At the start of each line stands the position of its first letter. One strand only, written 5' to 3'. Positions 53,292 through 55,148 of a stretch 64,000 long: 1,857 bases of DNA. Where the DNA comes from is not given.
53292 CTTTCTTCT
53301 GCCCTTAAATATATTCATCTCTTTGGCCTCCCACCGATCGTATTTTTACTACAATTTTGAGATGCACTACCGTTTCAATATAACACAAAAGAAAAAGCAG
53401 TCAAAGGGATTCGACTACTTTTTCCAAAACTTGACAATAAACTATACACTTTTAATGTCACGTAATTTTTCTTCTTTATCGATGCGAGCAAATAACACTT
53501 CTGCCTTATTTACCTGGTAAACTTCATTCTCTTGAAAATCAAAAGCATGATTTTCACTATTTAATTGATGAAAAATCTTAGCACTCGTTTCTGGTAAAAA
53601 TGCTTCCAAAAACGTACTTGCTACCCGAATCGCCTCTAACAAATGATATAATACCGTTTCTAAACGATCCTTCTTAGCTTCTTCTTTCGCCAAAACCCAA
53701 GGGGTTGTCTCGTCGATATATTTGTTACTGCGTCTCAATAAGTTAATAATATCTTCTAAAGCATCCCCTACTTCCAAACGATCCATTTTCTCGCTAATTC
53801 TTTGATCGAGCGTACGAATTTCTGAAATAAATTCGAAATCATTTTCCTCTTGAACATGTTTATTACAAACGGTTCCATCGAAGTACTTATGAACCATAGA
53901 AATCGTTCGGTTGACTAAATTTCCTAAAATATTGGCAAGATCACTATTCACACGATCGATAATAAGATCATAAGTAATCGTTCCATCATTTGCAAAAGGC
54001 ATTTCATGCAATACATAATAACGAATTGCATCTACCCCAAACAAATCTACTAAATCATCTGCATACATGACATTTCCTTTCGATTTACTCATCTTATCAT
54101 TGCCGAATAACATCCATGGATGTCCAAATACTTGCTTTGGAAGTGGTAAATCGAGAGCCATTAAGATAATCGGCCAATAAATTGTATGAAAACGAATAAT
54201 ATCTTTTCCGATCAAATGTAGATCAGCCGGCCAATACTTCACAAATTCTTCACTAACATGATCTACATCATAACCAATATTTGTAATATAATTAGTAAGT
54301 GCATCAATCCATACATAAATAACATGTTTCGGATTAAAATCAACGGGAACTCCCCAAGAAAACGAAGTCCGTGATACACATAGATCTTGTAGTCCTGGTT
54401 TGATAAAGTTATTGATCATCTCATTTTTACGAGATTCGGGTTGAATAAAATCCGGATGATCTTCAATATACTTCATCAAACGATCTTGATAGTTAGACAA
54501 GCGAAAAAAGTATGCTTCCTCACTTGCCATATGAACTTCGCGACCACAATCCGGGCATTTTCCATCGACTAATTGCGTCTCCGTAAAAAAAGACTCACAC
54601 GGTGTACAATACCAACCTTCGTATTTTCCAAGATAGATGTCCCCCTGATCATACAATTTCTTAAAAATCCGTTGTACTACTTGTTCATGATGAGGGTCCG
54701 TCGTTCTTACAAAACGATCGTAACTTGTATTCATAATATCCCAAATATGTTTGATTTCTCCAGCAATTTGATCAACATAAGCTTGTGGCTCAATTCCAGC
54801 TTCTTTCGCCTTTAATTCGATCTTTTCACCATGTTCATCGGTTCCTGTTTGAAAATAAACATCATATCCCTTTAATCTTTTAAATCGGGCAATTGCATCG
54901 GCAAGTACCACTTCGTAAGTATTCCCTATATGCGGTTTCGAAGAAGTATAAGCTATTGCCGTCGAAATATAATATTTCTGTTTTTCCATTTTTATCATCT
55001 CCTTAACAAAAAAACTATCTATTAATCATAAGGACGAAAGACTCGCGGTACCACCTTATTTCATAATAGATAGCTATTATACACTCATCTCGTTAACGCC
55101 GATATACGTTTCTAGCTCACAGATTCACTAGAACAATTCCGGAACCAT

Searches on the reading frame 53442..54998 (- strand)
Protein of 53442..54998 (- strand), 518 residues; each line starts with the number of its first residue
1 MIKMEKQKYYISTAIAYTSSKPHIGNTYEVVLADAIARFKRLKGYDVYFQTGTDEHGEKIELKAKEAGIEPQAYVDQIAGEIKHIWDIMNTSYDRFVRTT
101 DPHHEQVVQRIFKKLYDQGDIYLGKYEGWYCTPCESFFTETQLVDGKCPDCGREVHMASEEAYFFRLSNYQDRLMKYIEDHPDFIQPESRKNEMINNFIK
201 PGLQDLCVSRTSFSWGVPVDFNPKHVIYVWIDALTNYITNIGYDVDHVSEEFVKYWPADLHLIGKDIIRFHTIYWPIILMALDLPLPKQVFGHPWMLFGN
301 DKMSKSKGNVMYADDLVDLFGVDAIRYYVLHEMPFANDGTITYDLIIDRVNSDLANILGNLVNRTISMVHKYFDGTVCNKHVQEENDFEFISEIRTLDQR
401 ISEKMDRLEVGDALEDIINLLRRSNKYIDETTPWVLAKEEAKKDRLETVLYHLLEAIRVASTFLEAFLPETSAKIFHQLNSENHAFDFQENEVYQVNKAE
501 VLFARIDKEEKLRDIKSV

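Call 35: find_encoding_contigs(protein=window:53442-54998:-, flank=10000, max_places=1)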
Protein window:53442-54998:- (518 aa): 21 contigs read that carry it; 1 place shown.
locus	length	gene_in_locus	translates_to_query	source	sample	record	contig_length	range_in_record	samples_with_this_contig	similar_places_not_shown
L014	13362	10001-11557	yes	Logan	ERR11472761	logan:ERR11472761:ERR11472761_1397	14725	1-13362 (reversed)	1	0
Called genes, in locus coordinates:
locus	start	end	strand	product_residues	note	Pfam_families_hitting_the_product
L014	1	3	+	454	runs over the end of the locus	?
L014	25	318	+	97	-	PF02575:YbaB_DNA_bd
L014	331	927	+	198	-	PF21176:RecR_HhH, PF02132:RecR_ZnF (weak), PF01751:Toprim (faint), PF13662:Toprim_4, PF21175:RecR_C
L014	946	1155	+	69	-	PF07441:BofA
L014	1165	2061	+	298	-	PF13177:DNA_pol3_delta2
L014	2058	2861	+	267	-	PF04468:PSP1, PF28472:PSP1_3rd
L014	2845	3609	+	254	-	PF03602:Cons_hypoth95 (faint), PF05971:Methyltransf_10 (weak), PF05175:MTS, PF13847:Methyltransf_31, PF08241:Methyltransf_11 (weak), PF13649:Methyltransf_25, PF01170:UPF0020 (weak), PF07669:Eco57I (weak)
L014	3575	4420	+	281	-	PF00590:TP_methylase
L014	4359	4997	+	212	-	PF01195:Pept_tRNA_hydro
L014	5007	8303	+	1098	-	PF17757:UvrB_inter, PF02559:CarD_TRCF_RID, PF00270:DEAD, PF04851:ResIII, PF00271:Helicase_C, PF03461:TRCF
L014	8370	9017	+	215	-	-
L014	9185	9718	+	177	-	PF04014:MazE_antitoxin, PF15714:SpoVT_C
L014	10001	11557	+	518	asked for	PF00133:tRNA-synt_1, PF01406:tRNA-synt_1e (faint), PF01921:tRNA-synt_1f (faint), PF09334:tRNA-synt_1g, PF00133:tRNA-synt_1, PF19303:Anticodon_3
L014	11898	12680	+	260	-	PF01026:TatD_DNase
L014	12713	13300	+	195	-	PF06725:3D (weak)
